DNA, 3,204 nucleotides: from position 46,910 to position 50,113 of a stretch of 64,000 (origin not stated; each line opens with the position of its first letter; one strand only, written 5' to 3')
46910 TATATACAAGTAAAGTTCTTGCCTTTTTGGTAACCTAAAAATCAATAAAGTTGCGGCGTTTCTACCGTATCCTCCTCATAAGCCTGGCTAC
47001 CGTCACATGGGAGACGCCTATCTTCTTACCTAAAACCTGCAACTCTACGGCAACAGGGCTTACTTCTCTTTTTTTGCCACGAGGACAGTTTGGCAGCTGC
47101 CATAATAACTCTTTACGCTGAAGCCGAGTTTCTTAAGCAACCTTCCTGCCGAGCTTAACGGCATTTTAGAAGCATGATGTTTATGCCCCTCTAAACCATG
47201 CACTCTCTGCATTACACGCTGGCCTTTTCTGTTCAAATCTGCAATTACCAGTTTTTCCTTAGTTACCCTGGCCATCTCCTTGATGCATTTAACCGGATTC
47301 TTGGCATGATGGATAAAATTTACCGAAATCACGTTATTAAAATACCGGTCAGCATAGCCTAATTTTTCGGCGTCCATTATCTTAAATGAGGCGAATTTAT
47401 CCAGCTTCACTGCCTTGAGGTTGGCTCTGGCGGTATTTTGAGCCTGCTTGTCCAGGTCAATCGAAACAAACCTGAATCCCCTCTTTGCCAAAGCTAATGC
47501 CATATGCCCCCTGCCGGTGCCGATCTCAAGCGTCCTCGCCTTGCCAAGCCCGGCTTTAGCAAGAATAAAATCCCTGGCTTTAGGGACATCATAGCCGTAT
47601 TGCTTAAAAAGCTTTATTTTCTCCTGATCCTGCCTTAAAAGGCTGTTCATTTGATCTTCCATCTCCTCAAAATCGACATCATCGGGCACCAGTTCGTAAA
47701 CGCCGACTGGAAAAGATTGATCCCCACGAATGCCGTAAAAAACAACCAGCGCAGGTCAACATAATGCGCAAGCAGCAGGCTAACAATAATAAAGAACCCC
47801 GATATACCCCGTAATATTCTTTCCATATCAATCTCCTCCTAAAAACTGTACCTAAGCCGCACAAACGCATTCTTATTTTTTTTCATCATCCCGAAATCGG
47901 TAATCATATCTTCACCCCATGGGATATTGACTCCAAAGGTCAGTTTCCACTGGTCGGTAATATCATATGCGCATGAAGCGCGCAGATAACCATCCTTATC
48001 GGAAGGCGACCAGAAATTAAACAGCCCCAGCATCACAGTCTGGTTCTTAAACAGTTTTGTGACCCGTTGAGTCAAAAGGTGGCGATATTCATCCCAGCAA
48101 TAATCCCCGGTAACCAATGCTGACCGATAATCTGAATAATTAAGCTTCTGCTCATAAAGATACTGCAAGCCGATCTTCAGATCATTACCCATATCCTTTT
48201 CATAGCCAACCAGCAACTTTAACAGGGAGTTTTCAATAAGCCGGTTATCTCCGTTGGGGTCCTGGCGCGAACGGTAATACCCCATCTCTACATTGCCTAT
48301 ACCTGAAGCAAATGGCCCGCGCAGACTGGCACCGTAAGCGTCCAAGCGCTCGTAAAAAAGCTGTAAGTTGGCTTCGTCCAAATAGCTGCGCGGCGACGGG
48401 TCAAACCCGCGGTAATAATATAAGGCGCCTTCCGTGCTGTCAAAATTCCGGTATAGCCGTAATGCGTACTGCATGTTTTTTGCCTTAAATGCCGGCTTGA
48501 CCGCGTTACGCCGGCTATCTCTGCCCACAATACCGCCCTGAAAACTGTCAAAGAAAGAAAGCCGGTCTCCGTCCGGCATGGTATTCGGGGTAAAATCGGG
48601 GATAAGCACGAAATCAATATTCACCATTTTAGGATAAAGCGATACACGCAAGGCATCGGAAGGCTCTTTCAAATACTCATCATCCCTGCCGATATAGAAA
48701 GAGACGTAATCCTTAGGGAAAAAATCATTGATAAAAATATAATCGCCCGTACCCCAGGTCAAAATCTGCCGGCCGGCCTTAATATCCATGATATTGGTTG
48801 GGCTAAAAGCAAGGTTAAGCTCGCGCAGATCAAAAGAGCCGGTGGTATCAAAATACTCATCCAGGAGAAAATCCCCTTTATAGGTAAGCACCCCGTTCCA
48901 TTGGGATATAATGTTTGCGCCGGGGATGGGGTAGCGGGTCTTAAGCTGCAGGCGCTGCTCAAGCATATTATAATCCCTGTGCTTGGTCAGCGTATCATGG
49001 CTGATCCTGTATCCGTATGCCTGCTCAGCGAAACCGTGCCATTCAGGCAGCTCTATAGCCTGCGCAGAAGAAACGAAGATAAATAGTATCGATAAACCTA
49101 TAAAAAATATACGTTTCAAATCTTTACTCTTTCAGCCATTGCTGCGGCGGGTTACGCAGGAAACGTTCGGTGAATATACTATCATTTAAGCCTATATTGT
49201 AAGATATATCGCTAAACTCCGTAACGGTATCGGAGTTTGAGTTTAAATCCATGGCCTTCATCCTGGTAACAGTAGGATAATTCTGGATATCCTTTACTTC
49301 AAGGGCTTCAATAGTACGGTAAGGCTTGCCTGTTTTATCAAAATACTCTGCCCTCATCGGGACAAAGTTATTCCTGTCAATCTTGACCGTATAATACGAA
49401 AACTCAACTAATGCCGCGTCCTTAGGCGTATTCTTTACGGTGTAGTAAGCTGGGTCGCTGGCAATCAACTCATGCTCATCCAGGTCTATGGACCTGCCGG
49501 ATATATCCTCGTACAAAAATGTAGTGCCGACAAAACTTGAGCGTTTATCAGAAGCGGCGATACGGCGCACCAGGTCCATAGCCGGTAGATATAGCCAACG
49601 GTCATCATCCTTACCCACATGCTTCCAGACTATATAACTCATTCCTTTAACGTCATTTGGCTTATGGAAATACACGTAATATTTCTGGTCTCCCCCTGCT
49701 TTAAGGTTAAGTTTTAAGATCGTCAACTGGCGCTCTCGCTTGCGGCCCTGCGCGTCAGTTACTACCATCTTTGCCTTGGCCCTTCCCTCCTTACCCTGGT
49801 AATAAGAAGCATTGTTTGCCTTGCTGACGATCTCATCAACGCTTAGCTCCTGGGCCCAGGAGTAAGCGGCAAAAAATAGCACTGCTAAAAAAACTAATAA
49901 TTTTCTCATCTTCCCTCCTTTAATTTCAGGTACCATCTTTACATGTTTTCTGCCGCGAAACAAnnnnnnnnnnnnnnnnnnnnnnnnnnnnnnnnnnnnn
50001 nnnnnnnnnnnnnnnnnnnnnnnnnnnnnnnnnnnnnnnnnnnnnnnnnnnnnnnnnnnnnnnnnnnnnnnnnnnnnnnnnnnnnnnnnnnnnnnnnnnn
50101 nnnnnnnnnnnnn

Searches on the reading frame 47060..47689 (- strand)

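Call 81: search_protein_families(library=pfam, proteins=[window:47060-47689:-], max_evalue=0.0001)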
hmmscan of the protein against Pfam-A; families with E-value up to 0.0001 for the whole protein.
window:47060-47689:- (209 aa): 5 families
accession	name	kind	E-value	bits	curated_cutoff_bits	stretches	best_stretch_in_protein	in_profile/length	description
PF08241.18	Methyltransf_11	-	1.2e-17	64.7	21.2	1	54-145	1-89/95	Methyltransferase domain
PF13649.12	Methyltransf_25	-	2.2e-14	54.3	27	1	54-145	2-95/97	Methyltransferase domain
PF13847.12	Methyltransf_31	-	8.4e-14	51.9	27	1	51-153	5-113/145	Methyltransferase domain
PF13489.12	Methyltransf_23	-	1.6e-13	51.1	27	1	36-193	10-162/164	Methyltransferase domain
PF08242.18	Methyltransf_12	-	3.2e-09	37.8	30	1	54-144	1-93/98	Methyltransferase domain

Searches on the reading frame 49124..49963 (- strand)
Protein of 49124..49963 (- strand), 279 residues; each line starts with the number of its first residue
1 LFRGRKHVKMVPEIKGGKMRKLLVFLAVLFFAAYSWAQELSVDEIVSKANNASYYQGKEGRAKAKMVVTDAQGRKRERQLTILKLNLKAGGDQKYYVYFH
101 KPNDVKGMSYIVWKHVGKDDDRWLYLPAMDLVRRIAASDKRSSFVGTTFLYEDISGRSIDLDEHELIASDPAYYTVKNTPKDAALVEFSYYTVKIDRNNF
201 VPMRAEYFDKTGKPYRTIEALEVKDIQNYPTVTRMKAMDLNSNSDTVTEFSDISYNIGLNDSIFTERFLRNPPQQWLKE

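Call 82: search_protein_families(library=pfam, proteins=[window:49124-49963:-], max_evalue=0.0001)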
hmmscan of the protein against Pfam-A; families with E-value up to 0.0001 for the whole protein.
window:49124-49963:- (279 aa): 1 family
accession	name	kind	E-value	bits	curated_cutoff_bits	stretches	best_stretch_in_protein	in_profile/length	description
PF17131.11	LolA_like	-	6.3e-55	186.1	30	1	91-270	1-183/184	Outer membrane lipoprotein-sorting protein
